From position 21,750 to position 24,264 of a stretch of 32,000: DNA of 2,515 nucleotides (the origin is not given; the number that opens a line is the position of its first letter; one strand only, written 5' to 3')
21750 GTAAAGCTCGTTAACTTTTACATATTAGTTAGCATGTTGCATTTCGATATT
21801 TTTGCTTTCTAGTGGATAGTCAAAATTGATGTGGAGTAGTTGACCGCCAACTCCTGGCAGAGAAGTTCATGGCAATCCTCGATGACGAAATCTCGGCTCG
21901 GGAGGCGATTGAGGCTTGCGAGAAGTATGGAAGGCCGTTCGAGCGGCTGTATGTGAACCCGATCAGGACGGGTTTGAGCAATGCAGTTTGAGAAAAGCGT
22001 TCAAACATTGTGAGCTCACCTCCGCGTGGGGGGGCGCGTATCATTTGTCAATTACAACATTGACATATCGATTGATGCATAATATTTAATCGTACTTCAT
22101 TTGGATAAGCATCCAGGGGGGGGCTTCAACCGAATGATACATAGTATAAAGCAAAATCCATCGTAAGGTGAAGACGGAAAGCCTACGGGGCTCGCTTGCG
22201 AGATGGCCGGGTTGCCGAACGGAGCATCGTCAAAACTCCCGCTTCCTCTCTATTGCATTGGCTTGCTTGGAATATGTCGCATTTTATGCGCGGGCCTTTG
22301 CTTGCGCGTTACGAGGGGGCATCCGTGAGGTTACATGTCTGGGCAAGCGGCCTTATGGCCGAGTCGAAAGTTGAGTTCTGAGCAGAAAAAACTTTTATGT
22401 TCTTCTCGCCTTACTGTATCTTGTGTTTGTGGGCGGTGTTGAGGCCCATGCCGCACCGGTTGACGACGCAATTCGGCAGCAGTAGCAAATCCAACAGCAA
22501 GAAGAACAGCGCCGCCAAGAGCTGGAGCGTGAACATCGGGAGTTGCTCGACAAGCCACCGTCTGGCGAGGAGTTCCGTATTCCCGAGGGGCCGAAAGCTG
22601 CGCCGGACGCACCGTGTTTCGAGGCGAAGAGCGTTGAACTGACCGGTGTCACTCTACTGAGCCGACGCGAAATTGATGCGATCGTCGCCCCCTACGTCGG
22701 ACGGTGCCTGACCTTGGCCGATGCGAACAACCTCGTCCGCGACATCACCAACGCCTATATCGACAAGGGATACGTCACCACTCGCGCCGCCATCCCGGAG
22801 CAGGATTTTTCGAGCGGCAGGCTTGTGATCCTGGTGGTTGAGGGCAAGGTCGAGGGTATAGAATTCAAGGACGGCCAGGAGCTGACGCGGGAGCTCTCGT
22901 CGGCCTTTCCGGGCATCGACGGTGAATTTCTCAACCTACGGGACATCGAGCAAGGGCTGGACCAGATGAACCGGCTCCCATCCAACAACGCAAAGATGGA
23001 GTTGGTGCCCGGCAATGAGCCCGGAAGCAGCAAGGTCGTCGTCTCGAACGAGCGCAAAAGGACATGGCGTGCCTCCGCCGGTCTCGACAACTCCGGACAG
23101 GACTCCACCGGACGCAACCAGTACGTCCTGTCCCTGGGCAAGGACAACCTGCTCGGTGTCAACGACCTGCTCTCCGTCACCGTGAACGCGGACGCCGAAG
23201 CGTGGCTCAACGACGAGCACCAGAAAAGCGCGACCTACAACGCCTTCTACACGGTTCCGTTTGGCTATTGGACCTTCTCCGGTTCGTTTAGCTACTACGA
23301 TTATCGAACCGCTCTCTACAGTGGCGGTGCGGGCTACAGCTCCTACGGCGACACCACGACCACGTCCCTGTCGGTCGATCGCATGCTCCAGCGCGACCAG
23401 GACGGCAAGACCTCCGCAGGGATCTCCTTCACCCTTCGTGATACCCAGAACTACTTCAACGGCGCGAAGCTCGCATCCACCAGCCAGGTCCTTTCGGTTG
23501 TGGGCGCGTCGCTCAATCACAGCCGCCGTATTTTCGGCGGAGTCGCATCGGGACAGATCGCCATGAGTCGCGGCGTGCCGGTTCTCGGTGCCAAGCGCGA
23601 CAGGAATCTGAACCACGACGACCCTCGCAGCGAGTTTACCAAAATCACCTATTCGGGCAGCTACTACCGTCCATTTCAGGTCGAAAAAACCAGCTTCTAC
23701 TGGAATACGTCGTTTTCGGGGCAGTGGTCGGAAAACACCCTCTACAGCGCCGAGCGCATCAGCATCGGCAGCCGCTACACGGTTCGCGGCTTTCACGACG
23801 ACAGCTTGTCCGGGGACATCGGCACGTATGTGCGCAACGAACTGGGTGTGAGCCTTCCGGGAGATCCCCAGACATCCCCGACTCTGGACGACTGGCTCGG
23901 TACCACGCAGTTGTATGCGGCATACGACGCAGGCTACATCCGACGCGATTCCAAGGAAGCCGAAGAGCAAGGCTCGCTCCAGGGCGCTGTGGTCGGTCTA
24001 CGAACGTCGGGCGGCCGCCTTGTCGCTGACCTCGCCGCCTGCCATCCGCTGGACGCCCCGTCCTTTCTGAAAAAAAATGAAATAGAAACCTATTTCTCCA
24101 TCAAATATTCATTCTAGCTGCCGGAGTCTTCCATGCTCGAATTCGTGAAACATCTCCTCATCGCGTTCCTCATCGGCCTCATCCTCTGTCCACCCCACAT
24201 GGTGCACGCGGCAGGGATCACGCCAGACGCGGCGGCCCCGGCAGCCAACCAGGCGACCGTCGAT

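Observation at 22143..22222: GEMM-I-like cyclic-dinucleotide riboswitch in the TPS leader, with non-consensus ligand-pocket positions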

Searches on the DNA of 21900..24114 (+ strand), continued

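Call 72: search_rna_families(sources=[L060, L061, L062, L063, L064, L065, L066, L067, L068, L069, L070, L071, L072, L073, L074, L075, L076, L077, L078], threshold=gathering)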
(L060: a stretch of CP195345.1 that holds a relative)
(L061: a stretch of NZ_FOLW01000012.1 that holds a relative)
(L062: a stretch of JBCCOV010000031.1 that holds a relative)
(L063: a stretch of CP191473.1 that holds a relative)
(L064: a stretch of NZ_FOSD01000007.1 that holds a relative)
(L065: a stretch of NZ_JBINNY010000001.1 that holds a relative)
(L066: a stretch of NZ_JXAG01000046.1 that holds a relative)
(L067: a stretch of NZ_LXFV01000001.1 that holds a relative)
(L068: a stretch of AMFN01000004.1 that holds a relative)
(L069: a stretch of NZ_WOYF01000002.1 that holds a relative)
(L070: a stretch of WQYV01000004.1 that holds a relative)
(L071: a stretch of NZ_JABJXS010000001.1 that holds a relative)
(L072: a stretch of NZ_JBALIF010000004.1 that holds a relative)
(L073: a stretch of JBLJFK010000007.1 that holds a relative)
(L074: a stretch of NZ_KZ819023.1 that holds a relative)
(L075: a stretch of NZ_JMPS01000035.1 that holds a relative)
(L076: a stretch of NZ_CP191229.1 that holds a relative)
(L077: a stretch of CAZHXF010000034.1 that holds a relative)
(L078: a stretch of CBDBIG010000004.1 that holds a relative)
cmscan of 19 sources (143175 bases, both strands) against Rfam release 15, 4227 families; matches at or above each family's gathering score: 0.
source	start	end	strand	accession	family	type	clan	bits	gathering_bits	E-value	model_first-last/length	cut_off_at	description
